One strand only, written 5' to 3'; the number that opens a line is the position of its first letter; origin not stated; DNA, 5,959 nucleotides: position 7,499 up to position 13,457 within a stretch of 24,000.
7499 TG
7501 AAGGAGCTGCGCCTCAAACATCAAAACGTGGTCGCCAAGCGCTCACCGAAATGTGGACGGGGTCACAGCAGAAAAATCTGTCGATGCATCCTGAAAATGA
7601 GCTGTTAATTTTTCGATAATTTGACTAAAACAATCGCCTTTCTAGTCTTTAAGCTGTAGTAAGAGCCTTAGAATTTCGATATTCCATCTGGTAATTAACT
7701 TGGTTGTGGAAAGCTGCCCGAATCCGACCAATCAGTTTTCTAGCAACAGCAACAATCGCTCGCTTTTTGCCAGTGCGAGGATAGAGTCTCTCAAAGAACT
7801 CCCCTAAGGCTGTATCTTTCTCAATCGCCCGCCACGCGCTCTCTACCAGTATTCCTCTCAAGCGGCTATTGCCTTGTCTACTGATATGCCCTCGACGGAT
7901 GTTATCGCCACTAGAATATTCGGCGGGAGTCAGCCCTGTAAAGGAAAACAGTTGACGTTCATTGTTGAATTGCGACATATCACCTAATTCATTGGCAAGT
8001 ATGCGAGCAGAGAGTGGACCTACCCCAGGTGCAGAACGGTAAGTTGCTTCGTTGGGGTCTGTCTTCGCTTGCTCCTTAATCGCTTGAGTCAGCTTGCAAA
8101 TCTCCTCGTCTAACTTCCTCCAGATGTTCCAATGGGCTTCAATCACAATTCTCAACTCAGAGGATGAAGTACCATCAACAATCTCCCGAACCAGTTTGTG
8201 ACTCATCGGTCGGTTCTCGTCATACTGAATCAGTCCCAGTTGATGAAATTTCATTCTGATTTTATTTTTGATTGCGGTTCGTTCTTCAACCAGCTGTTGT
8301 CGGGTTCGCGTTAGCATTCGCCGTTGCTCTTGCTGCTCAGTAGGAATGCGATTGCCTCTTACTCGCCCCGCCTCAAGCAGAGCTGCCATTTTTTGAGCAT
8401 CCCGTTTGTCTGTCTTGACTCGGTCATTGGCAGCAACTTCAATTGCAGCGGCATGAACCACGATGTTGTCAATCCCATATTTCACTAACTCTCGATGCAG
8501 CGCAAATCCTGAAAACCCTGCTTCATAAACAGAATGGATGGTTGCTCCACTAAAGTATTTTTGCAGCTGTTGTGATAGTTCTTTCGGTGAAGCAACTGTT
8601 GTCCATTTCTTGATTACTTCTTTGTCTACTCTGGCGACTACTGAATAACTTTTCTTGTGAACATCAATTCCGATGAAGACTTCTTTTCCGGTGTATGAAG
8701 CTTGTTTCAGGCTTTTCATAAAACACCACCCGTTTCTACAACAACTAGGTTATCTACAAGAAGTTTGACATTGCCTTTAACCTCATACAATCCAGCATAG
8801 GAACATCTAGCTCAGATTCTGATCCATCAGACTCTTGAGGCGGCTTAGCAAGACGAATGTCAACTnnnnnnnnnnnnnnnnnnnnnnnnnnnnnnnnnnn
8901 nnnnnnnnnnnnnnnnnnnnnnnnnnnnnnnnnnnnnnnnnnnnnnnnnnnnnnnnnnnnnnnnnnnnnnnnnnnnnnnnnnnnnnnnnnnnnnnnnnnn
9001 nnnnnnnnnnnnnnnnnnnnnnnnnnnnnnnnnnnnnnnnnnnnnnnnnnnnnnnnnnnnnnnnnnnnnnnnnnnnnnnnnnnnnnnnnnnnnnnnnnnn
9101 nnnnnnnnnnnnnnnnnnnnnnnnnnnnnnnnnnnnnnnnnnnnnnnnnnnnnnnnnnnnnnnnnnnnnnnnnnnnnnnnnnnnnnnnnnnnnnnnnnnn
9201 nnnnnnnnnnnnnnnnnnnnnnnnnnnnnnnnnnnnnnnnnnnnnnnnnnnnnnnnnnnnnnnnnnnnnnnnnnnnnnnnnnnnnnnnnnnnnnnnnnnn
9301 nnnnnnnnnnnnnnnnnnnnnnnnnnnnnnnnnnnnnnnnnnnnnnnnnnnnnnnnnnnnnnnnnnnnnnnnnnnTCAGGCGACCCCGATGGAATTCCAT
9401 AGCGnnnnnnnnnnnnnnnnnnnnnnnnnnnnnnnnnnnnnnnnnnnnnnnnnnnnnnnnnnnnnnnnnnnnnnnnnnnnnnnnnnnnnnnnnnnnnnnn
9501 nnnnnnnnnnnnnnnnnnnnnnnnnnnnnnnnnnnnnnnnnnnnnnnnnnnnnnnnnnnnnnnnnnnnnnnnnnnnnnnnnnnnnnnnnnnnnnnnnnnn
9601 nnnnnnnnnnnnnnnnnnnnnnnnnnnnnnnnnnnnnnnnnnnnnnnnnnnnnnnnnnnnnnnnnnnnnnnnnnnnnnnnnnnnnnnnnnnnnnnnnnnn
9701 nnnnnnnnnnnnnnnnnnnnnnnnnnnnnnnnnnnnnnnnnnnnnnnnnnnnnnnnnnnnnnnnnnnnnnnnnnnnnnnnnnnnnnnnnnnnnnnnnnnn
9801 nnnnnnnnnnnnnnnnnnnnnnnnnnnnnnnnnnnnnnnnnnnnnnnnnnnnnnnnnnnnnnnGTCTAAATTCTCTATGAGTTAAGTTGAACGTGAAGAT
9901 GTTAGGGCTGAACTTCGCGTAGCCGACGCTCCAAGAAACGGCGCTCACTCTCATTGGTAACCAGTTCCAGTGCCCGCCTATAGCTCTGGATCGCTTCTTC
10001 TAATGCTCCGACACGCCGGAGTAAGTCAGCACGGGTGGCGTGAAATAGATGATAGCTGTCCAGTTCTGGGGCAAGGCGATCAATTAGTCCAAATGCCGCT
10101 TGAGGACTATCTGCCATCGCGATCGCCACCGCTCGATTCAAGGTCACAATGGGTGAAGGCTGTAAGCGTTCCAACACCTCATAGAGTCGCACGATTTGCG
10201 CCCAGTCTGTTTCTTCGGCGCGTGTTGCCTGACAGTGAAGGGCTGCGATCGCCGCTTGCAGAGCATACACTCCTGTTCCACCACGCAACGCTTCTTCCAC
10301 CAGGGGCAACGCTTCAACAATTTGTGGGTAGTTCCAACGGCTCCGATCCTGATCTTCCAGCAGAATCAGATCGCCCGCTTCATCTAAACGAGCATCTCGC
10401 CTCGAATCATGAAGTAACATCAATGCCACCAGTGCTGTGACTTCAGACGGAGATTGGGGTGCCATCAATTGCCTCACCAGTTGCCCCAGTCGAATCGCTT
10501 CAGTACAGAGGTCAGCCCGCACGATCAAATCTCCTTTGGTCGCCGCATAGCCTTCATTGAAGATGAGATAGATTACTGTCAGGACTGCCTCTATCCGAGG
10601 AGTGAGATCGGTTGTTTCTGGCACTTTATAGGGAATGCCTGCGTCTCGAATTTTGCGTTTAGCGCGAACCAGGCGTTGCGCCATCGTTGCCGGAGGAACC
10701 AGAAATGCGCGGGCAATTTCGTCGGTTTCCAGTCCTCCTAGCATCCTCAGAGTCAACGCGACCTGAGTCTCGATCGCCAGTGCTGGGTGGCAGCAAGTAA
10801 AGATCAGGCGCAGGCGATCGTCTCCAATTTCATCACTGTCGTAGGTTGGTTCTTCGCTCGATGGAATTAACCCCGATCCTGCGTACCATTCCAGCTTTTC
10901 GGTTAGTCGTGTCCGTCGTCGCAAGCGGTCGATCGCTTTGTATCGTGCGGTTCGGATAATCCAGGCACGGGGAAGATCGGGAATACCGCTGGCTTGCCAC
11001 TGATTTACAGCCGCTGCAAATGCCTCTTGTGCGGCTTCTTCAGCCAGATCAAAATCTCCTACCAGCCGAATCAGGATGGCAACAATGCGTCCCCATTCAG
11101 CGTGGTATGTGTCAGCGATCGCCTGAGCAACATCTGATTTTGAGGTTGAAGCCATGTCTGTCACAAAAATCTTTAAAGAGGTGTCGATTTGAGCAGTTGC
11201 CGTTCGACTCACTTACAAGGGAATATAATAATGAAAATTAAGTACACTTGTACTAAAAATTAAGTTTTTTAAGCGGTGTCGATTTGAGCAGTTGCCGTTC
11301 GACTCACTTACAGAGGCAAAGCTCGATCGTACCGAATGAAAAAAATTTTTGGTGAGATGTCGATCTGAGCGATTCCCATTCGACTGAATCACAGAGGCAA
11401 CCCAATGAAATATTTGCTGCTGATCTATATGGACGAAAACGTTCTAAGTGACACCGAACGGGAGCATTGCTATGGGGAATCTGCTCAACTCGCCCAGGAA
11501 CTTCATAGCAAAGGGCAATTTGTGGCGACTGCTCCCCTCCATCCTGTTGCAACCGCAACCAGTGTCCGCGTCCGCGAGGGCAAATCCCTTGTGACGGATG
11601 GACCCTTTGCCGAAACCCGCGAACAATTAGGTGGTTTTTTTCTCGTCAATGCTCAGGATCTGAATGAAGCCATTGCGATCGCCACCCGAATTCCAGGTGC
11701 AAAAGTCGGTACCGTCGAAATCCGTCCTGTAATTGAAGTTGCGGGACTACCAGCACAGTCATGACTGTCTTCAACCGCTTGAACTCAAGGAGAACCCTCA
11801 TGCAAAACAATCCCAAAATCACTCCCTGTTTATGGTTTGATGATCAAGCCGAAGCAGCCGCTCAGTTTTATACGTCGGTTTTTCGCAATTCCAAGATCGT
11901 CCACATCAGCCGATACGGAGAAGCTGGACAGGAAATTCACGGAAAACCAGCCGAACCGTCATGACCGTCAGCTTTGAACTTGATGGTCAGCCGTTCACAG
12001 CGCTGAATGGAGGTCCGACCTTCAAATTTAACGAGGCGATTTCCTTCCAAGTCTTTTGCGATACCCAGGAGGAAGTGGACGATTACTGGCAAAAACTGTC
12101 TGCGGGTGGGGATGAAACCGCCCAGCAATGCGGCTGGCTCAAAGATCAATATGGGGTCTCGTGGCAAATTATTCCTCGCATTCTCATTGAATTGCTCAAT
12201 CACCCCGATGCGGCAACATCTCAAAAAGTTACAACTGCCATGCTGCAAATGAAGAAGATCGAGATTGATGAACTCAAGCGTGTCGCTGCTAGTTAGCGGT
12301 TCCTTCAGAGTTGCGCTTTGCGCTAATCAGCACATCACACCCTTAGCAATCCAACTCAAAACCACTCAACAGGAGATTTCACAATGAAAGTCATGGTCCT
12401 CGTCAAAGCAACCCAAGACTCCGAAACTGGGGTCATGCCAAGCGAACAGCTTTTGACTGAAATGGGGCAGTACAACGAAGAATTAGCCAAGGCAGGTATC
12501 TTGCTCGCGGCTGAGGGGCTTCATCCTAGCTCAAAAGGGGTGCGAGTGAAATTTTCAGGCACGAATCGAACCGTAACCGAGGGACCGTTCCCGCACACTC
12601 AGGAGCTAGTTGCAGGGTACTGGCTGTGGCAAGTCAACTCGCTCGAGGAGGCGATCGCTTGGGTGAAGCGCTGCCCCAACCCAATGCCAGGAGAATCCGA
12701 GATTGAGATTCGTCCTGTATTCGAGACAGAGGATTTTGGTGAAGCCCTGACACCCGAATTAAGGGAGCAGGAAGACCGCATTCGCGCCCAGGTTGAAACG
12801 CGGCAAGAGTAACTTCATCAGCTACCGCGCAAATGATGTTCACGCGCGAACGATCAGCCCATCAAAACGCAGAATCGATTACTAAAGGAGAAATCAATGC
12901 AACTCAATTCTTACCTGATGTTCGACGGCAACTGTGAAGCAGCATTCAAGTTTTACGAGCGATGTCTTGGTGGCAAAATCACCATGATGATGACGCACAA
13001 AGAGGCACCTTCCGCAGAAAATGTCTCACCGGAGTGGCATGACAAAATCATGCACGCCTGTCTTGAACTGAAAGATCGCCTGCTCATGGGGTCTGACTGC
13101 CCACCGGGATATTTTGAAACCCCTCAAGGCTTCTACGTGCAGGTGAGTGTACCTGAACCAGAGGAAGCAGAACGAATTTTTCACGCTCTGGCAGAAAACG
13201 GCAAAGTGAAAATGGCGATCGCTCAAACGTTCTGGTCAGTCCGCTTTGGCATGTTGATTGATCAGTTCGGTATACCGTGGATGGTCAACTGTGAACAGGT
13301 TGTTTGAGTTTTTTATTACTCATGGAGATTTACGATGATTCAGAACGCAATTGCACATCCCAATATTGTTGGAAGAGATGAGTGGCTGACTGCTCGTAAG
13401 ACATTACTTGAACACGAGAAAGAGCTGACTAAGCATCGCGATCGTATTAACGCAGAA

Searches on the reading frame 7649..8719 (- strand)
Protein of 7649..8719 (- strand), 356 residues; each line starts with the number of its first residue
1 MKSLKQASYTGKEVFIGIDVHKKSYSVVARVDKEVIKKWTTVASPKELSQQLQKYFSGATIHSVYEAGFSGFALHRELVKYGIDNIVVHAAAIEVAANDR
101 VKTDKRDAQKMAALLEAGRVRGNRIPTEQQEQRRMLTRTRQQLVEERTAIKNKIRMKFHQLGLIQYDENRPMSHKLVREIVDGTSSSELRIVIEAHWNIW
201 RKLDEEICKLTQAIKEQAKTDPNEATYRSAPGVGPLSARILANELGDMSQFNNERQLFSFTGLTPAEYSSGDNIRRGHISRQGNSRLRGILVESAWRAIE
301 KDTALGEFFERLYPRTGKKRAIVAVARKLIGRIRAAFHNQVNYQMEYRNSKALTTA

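Call 10: search_protein_families(library=pfam, proteins=[window:7649-8719:-], max_evalue=0.01)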
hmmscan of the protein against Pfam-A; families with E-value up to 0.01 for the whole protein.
window:7649-8719:- (356 aa): 3 families
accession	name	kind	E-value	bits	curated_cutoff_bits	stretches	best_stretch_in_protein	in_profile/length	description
PF02371.22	Transposase_20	-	3.7e-21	75.7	21.3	1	228-308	5-85/87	Transposase IS116/IS110/IS902 family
PF01548.23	DEDD_Tnp_IS110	-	2.4e-15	57.1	29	1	16-156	1-148/155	Transposase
PF01968.24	Hydantoinase_A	-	0.00086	19.1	22.9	1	170-268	188-287/291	Hydantoinase/oxoprolinase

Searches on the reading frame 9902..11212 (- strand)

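Call 10: search_protein_families(library=pfam, proteins=[window:9902-11212:-], max_evalue=0.01)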
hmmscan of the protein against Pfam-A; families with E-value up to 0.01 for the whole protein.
window:9902-11212:- (436 aa): 7 families
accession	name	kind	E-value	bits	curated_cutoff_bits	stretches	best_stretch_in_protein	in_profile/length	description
PF20239.3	DUF6596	-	3.5e-34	117.6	27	1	206-308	1-101/102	Family of unknown function (DUF6596)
PF08281.18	Sigma70_r4_2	-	2.3e-09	37.2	25.7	1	137-188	3-54/54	Sigma-70, region 4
PF04542.20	Sigma70_r2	-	7.1e-09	35.8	24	1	42-102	8-70/71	Sigma-70 region 2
PF00515.34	TPR_1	-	0.00056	20.1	27.8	0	394-417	7-30/34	Tetratricopeptide repeat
PF07719.23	TPR_2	-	0.00088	19.7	27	1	390-417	3-30/34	Tetratricopeptide repeat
PF13176.12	TPR_7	-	0.0044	17.5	27.9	0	395-424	6-35/36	Tetratricopeptide repeat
PF13414.12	TPR_11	-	0.0086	16.2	26.8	0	396-417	2-23/42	TPR repeat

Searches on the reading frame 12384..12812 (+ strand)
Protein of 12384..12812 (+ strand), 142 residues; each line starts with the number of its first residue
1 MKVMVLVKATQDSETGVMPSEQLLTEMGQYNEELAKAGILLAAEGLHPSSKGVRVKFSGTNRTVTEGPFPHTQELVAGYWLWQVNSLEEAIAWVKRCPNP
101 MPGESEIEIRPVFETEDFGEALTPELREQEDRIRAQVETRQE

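Call 10: search_protein_families(library=pfam, proteins=[window:12384-12812:+], max_evalue=0.01)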
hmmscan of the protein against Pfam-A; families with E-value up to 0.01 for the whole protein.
window:12384-12812:+ (142 aa): 1 family
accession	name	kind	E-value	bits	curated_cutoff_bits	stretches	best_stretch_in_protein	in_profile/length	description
PF03795.20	YCII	-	5.6e-17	62.4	24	1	1-113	1-92/95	YCII-related domain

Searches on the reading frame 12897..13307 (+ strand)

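Call 12: search_protein_families(library=pfam, proteins=[window:12897-13307:+], max_evalue=0.01)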
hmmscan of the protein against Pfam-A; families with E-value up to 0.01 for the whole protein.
window:12897-13307:+ (136 aa): 2 families
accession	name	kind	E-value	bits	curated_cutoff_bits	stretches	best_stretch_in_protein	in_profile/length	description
PF06983.19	3-dmu-9_3-mt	-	6.2e-10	40.1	24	1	4-130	4-115/116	3-demethylubiquinone-9 3-methyltransferase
PF00903.31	Glyoxalase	-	8.8e-09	36.2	20.6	1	3-129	2-120/121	Glyoxalase/Bleomycin resistance protein/Dioxygenase superfamily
